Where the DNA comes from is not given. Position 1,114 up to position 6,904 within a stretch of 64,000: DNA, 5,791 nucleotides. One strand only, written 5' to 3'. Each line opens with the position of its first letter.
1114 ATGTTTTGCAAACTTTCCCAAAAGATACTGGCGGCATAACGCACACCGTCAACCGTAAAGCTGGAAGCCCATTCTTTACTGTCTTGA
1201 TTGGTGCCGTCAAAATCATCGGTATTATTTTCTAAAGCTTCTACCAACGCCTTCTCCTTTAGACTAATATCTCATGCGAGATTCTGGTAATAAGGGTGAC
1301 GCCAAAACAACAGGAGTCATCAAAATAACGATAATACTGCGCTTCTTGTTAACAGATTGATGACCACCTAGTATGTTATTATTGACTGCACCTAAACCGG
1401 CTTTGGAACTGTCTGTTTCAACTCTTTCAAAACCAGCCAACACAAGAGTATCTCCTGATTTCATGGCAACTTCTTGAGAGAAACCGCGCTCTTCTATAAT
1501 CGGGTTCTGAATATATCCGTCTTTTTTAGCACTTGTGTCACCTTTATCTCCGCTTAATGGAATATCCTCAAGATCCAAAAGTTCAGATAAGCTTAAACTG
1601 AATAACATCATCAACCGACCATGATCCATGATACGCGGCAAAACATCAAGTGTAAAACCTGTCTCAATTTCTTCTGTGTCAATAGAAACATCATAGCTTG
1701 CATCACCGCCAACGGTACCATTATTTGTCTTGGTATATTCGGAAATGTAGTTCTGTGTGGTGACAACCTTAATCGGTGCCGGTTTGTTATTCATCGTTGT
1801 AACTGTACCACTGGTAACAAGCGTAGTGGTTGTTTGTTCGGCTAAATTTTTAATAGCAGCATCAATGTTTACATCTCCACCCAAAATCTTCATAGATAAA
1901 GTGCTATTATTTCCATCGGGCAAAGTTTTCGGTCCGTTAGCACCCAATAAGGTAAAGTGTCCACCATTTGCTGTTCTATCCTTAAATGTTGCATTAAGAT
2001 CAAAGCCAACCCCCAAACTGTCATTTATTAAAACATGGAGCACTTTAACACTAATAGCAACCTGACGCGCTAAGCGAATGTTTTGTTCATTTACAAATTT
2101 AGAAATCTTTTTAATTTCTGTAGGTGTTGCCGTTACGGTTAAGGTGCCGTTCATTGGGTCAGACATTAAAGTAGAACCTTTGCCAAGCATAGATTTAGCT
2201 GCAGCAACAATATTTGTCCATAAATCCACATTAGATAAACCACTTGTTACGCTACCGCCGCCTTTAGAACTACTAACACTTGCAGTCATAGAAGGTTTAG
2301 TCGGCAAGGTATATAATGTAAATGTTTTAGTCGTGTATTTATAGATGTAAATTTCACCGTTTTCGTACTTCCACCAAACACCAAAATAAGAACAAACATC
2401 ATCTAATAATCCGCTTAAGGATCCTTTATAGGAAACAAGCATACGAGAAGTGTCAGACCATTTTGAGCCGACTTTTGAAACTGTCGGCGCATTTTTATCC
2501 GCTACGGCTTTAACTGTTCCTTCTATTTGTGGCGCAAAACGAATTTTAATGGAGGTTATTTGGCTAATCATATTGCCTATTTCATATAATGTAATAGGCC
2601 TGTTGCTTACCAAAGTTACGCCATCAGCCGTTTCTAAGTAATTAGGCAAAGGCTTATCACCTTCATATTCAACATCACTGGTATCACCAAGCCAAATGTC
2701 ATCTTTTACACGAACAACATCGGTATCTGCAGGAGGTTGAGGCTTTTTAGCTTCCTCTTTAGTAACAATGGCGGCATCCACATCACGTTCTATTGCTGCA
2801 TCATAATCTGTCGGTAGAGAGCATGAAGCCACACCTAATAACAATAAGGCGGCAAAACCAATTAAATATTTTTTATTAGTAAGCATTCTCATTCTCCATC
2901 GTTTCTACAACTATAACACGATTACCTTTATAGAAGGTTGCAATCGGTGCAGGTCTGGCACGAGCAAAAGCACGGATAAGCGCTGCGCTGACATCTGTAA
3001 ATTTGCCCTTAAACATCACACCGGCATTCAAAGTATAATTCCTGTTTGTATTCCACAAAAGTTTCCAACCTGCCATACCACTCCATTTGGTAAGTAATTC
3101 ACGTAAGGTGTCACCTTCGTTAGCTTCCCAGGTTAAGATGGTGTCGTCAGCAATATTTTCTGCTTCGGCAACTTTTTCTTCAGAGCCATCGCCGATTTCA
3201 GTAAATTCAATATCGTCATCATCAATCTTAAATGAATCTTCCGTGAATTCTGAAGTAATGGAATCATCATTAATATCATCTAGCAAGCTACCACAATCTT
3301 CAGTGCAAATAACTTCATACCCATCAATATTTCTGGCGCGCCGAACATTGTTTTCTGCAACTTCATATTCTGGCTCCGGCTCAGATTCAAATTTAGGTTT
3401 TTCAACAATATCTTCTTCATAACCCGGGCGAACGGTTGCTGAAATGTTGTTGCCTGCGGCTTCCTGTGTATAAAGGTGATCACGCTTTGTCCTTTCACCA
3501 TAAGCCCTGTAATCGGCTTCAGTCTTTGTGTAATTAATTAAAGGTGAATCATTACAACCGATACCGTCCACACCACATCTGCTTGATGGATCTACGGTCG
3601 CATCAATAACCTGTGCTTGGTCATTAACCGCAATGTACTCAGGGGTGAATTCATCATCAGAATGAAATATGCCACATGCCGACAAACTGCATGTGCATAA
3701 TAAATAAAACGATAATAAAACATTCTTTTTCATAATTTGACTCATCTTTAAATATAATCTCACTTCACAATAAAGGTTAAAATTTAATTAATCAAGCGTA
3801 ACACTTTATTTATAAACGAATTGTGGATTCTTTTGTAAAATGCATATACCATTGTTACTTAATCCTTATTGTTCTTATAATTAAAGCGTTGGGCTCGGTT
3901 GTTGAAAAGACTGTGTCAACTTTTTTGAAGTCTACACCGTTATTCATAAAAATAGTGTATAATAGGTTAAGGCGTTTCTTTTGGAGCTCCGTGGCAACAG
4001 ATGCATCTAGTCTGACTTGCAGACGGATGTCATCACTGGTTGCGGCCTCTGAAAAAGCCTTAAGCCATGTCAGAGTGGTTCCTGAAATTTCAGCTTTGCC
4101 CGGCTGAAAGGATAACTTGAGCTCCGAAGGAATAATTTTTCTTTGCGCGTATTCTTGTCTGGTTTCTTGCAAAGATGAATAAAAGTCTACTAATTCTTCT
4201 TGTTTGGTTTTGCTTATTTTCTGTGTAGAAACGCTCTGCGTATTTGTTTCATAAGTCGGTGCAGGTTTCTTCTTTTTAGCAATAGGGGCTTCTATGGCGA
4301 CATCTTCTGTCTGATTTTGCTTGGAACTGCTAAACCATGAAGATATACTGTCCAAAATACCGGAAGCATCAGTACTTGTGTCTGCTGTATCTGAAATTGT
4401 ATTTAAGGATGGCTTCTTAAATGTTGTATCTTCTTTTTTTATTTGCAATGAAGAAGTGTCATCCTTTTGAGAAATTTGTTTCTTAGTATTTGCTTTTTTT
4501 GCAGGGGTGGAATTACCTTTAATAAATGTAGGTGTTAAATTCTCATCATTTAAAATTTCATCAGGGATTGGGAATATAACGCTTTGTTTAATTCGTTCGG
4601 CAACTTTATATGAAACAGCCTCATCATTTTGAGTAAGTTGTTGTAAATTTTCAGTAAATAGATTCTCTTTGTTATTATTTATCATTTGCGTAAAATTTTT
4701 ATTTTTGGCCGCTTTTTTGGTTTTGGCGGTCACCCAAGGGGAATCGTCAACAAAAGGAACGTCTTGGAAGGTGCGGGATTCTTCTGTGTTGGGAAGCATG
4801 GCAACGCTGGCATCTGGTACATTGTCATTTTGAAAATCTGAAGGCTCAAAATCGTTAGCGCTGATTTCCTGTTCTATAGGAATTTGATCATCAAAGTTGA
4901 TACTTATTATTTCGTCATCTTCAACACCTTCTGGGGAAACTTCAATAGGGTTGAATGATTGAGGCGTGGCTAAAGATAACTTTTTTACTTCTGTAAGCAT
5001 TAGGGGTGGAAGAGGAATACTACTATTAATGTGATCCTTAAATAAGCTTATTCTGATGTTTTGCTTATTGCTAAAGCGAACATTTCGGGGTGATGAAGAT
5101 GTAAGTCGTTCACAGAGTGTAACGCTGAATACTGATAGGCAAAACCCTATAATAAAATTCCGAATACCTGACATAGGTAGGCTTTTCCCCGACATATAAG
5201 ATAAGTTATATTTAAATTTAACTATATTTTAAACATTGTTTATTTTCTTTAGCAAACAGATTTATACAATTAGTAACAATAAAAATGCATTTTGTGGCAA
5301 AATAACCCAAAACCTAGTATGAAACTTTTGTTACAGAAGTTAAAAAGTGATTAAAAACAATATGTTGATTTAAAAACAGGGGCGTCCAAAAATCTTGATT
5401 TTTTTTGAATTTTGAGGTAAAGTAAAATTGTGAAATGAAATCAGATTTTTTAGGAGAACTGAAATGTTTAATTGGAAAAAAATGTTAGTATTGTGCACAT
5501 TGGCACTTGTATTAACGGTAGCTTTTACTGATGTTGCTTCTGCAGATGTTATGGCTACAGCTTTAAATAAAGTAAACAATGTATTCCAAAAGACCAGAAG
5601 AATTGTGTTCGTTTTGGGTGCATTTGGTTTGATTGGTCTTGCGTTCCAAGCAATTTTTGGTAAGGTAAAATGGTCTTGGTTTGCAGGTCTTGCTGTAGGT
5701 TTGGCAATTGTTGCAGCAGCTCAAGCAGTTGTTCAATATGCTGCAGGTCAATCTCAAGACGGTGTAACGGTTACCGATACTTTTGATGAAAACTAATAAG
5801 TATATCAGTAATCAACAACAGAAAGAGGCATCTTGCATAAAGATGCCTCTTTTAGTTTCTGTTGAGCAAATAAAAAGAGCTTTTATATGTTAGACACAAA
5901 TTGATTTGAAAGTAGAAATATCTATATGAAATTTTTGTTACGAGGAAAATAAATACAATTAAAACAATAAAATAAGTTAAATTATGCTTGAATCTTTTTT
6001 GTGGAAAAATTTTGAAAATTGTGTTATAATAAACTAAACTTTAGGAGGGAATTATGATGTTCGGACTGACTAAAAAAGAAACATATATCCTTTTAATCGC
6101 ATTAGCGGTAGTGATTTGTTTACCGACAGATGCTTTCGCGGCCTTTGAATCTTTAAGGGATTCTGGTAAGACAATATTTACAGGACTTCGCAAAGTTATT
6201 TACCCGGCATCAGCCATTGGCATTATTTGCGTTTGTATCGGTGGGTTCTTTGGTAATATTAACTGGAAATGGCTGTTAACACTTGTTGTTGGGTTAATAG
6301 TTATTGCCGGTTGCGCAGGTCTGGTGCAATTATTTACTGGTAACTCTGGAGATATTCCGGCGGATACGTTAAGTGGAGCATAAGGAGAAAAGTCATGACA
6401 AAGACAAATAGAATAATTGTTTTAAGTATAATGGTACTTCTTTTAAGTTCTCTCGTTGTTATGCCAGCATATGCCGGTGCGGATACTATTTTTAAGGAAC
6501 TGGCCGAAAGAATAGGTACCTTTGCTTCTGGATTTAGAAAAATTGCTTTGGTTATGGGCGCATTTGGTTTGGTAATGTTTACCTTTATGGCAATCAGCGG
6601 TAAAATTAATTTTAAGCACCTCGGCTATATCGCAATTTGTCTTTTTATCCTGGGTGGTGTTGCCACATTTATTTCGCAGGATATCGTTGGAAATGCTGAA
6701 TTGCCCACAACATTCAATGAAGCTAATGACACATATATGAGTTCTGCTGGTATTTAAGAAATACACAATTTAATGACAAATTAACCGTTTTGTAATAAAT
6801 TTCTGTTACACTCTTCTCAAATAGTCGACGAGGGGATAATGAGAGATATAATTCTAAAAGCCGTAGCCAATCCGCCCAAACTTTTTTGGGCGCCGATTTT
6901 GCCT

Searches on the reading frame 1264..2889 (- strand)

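Call 46: search_protein_families(library=pfam, proteins=[window:1264-2889:-], max_evalue=0.00001)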
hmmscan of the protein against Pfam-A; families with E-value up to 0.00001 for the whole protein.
window:1264-2889:- (541 aa): 1 family
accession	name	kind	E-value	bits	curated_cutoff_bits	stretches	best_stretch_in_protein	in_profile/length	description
PF00263.26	Secretin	-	6.7e-15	55.5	27.5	1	350-529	3-168/169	Bacterial type II and III secretion system protein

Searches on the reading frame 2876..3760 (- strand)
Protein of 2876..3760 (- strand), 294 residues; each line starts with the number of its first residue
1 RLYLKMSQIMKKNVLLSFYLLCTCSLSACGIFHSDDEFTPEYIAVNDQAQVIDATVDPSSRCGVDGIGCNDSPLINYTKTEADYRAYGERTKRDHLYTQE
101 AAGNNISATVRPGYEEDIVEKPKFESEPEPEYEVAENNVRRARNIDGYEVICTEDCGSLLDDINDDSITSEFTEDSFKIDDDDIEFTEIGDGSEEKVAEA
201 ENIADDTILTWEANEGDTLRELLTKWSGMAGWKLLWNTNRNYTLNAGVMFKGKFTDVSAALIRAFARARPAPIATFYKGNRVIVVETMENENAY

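Call 46: search_protein_families(library=pfam, proteins=[window:2876-3760:-], max_evalue=0.00001)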
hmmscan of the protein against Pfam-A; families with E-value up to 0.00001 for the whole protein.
window:2876-3760:- (294 aa): 1 family
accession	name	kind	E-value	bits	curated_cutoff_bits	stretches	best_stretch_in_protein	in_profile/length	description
PF10671.14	TcpQ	-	1e-16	61.2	27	1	210-286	2-78/80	Toxin co-regulated pilus biosynthesis protein Q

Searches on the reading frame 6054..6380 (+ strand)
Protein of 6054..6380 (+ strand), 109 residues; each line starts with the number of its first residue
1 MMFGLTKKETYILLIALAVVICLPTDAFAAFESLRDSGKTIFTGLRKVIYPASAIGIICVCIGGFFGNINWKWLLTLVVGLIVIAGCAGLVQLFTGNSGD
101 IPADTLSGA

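Call 6: search_protein_families(library=pfam, proteins=[window:6054-6380:+], max_evalue=0.01)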
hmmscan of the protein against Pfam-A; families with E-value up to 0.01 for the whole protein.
window:6054-6380:+ (109 aa): 1 family
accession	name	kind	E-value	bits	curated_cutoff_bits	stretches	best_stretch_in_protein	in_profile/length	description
PF04956.18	TrbC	-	3.9e-10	40.2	27.9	1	7-94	8-98/98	TrbC/VIRB2 pilin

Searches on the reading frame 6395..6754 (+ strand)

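Call 6: search_protein_families(library=pfam, proteins=[window:6395-6754:+], max_evalue=0.01)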
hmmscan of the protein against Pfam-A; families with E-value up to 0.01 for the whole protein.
window:6395-6754:+ (120 aa): 1 family
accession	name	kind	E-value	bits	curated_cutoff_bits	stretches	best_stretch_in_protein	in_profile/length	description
PF04956.18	TrbC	-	6.2e-06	26.8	27.9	1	3-93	6-95/98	TrbC/VIRB2 pilin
